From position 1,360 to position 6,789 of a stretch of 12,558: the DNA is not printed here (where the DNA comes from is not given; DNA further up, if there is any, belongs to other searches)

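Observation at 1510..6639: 1709-aa Mrr-nuclease + STAND NTPase giant protein: candidate single-gene Avs/NLR-like antiphage system, possibly a new variant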

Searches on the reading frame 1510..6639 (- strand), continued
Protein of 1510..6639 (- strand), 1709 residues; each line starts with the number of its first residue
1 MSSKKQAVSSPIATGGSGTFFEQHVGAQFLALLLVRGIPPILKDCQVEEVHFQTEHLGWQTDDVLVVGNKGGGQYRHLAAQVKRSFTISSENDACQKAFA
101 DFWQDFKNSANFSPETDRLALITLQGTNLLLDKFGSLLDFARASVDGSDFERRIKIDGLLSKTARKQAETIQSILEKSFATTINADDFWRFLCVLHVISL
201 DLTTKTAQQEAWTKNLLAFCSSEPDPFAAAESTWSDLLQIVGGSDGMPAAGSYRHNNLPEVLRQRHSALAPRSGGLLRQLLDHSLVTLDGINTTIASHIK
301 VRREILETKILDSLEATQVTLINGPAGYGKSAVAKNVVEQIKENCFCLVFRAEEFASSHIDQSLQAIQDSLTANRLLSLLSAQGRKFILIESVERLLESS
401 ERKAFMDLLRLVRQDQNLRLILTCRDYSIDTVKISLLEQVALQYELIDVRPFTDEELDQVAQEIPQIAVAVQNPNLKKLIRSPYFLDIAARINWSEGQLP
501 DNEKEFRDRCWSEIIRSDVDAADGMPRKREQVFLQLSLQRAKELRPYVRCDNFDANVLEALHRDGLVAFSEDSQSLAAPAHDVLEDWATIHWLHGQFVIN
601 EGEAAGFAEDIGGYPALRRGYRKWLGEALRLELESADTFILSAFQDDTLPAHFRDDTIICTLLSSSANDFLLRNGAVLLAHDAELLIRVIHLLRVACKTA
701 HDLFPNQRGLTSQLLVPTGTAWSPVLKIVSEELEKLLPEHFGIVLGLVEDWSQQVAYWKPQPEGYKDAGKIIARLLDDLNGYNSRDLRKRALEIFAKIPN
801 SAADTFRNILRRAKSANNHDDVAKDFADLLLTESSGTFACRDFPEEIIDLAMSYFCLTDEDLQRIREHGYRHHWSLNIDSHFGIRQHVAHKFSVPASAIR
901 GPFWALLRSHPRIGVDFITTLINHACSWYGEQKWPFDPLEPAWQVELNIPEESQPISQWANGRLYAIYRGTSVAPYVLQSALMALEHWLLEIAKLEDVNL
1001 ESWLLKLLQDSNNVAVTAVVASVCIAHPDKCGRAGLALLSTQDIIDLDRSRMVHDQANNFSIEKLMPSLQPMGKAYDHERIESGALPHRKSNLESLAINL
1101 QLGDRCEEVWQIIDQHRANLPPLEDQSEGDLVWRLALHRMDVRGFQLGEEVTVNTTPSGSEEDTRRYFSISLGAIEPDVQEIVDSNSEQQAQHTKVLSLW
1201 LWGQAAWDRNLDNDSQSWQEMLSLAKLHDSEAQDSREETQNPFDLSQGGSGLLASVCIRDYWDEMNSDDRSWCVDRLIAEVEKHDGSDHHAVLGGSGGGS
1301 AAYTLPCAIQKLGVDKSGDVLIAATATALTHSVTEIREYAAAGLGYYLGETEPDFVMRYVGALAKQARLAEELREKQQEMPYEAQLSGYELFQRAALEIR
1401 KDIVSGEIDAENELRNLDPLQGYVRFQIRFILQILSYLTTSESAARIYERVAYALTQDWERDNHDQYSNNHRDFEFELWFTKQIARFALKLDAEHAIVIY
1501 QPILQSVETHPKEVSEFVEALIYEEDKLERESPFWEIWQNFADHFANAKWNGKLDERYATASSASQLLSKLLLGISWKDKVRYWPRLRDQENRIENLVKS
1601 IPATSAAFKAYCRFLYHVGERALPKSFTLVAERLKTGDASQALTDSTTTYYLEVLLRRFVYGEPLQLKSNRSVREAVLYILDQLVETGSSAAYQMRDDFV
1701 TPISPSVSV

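Call 69: search_protein_families(library=pfam, proteins=[L087:868-1617:+], max_evalue=1)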
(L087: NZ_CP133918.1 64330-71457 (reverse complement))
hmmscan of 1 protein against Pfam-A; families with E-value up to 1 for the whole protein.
L087:868-1617:+ (250 aa): 14 families
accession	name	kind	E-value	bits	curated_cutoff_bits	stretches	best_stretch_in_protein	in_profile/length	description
PF03193.22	RsgA_GTPase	-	0.00034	20.9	30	1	180-247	63-127/174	RsgA GTPase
PF20720.3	nSTAND3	-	0.0037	17.4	27.2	1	220-246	11-37/155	Novel STAND NTPase 3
PF00931.28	NB-ARC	-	0.0054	16.5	23.5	1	219-248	12-40/248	NB-ARC domain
PF13191.12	AAA_16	-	0.011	16.6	32.6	1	227-248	25-46/167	AAA ATPase domain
PF10747.14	SirA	-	0.022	15.7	26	1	165-214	9-58/140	Sporulation inhibitor of replication protein SirA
PF12775.13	AAA_7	-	0.025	14.6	25.8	1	196-247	2-54/181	P-loop containing dynein motor region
PF03148.19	Tektin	-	0.037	13.2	34.3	1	164-218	325-378/383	Tektin family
PF13245.12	AAA_19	-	0.051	14.2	25.1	1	222-248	7-33/134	AAA domain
PF13401.12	AAA_22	-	0.058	14.2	27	1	225-248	4-27/130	AAA domain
PF02367.23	TsaE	-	0.066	13.6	26.6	1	216-248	11-43/128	Threonylcarbamoyl adenosine biosynthesis protein TsaE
PF25201.1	nSTAND6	-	0.071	13.6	27.7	1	212-248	4-40/148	Novel STAND NTPase 6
PF10609.15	ParA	-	0.097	12.5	27.1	1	224-244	2-22/246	NUBPL iron-transfer P-loop NTPase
PF06414.18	Zeta_toxin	-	0.18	11.6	22.3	1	221-247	12-37/199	Zeta toxin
PF05729.18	NACHT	-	0.27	11.5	26.7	1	228-247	2-21/167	NACHT domain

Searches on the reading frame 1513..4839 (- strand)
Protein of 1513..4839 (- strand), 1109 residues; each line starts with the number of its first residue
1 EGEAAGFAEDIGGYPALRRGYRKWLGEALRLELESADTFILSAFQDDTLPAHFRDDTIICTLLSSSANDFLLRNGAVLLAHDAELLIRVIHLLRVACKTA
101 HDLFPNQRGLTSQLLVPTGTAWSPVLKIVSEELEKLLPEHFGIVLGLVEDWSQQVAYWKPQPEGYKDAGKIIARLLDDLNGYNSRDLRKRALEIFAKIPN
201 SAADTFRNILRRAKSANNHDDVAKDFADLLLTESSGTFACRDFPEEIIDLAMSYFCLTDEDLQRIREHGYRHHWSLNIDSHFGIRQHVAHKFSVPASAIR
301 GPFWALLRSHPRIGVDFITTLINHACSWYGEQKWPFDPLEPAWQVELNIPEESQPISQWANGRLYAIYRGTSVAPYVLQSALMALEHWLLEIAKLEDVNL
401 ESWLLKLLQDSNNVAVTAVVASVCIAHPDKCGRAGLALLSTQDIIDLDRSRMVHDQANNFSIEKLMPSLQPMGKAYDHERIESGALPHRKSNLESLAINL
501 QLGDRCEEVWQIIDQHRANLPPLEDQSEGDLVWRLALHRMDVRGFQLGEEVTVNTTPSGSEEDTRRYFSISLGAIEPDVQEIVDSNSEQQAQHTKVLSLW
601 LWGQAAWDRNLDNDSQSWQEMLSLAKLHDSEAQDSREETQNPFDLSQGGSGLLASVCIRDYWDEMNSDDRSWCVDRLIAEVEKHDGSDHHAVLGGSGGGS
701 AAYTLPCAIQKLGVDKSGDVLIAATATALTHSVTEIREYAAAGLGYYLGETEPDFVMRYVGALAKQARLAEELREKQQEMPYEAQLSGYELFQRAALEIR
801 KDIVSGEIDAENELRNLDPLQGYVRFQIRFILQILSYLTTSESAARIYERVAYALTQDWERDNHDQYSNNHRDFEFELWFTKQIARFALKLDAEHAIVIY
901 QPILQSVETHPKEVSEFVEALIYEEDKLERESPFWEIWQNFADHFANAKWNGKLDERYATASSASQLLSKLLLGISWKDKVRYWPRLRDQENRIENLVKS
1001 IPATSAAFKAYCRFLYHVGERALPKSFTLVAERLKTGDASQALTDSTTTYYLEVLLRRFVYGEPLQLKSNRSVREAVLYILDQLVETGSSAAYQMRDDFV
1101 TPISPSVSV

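Call 67: predict_structure(alignment_id=A4)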
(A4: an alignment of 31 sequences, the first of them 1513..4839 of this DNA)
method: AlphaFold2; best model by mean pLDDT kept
length: 1109 residues; sequences in the alignment: 31
mean_pLDDT: 85.3   pTM: 0.71
mean pLDDT of the five models: 85.3, 84.9, 82.4, 82.1, 81.5
residues with pLDDT >= 90: 515; 70-90: 476; 50-70: 83; < 50: 35
segments of 3 or more residues with pLDDT < 50: 273-275, 459-466, 554-564, 637-640
pLDDT, mean of each block of 10 residues (from residue 1): 78 80 85 82 86 88 89 87 88 89 72 83 94 87 89 89 94 88 79 93 94 84 91 87 95 93 80 64 84 78 94 97 96 85 92 91 87 86 95 91 96 96 94 92 91 65 48 77 85 92 90 92 84 87 81 48 58 70 70 78 83 71 88 58 60 91 92 92 74 67 93 87 92 89 92 92 92 89 84 88 89 87 86 91 91 90 59 79 93 92 93 94 90 94 93 79 91 84 89 94 92 93 93 91 84 91 87 94 87 85 58
secondary structure, 60 per line:
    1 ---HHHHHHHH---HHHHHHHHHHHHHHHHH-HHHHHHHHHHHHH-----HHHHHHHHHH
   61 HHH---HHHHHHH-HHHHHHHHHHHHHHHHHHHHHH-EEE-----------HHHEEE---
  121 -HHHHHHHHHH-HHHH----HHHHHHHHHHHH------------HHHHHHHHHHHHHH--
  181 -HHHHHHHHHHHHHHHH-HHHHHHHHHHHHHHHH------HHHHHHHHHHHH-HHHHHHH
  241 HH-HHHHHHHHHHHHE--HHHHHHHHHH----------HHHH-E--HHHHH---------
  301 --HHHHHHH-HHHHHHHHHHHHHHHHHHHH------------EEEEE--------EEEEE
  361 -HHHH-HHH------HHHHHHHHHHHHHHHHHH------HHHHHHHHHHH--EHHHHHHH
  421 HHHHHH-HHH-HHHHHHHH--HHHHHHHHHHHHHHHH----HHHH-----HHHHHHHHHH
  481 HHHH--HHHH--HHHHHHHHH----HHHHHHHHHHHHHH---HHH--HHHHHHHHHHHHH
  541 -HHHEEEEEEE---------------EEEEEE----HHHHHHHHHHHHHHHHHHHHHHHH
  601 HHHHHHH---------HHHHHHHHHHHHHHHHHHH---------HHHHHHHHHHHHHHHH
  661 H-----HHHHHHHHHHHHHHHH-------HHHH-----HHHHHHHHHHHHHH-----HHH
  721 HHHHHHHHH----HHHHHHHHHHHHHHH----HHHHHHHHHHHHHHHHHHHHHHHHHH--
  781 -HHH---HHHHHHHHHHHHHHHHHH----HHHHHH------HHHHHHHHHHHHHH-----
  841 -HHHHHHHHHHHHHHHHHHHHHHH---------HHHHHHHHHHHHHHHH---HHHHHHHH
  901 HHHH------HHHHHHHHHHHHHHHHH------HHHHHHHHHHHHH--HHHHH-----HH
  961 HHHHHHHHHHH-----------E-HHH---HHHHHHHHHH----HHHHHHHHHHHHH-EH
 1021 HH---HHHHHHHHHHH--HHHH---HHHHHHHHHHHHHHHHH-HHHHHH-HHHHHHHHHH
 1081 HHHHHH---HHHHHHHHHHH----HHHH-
elements in order (helices of 4 or more, strands of 3 or more residues): H4-11 H15-31 H33-45 H51-63 H67-73 H75-96 E98-100 E115-117 H122-131 H133-136 H141-152 H165-178 H182-197 H199-214 H221-232 H234-242 H244-255 H259-268 H279-282 H287-291 H303-309 H311-330 E343-347 E356-360 H362-365 H376-393 H400-410 H414-426 H432-439 H442-457 H462-465 H471-484 H487-490 H493-501 H506-519 H528-540 E545-551 E567-572 H577-607 H617-635 H645-661 H667-682 H690-693 H699-712 H718-729 H734-748 H753-778 H788-805 H810-815 H822-835 H842-864 H874-889 H893-904 H911-927 H934-946 H949-953 H959-971 H991-1000 H1005-1017 H1026-1036 H1039-1042 H1046-1062 H1064-1069 H1071-1086 H1090-1100 H1105-1108

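Call 71: fold_search(model_id=the predicted structure, library=pdb)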
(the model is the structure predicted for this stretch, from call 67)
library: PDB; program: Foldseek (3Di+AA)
matches with E <= 10: 890; with E <= 0.001: 118
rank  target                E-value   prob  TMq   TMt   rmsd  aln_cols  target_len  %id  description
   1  8dgf_B                4.5e-34  1.00  0.68  0.51   7.6      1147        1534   21  Avs4 bound to phage PhiV-1 portal (released 2022-08-03)
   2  8dgf_A                1.4e-33  1.00  0.67  0.51   7.6      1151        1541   20  Avs4 bound to phage PhiV-1 portal (released 2022-08-03)
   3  6xte_A                1.5e-06  1.00  0.21  0.21  33.3      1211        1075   10  Human karyopherin RanBP5 (isoform-1) (released 2020-04-22)
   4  6xu2_A                6.0e-06  1.00  0.21  0.21  35.7      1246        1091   10  Human karyopherin RanBP5 (isoform-3) (released 2020-04-22)
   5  4a0c_B                1.5e-05  1.00  0.18  0.18  31.1      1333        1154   10  Structure of the CAND1-CUL4B-RBX1 complex (released 2011-11-30)
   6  7onb_C                2.9e-05  1.00  0.19  0.23  23.8      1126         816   11  Structure of the U2 5' module of the A3'-SSA complex (released 2021-08-04)
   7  9n77_LM               3.2e-05  1.00  0.17  0.12  62.7      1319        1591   11  SSU processome maturation and disassembly, State K (released 2025-11-05)
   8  4a0c_A                3.3e-05  1.00  0.19  0.18  31.8      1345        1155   10  Structure of the CAND1-CUL4B-RBX1 complex (released 2011-11-30)
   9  9g33_UT               4.6e-05  1.00  0.17  0.10  46.2      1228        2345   10  Stalled 90S - Utp23-Krr1-deltaC3 (released 2025-06-18)
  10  9n75_LM               4.7e-05  1.00  0.16  0.12  61.9      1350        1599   11  SSU processome maturation and disassembly, State I (released 2025-11-05)
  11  8qyz_C                4.9e-05  1.00  0.21  0.23  23.1      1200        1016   10  Crystal structure of hiNES2 in complex with Xpo1 and RanGTP (released 2024-11-06)
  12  1wa5_C                5.3e-05  1.00  0.18  0.20  23.3      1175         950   11  Structure of the Cse1:Imp-alpha:RanGTP complex (released 2004-12-13)
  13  7kzt_V                5.5e-05  1.00  0.15  0.15  28.2      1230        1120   11  Structure of the human fanconi anaemia Core-UBE2T-ID-DNA complex in intermediate state (released 2021-03-10)
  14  9m1j_D                5.9e-05  1.00  0.18  0.18  28.1      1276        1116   12  Cryo-EM structure of the TBC-DE-Arl2-beta-tubulin complex (released 2025-10-22)
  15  5t8v                  6.3e-05  1.00  0.18  0.16  29.8      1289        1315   11  Chaetomium thermophilum cohesin loader SCC2, C-terminal fragment (released 2016-10-19)
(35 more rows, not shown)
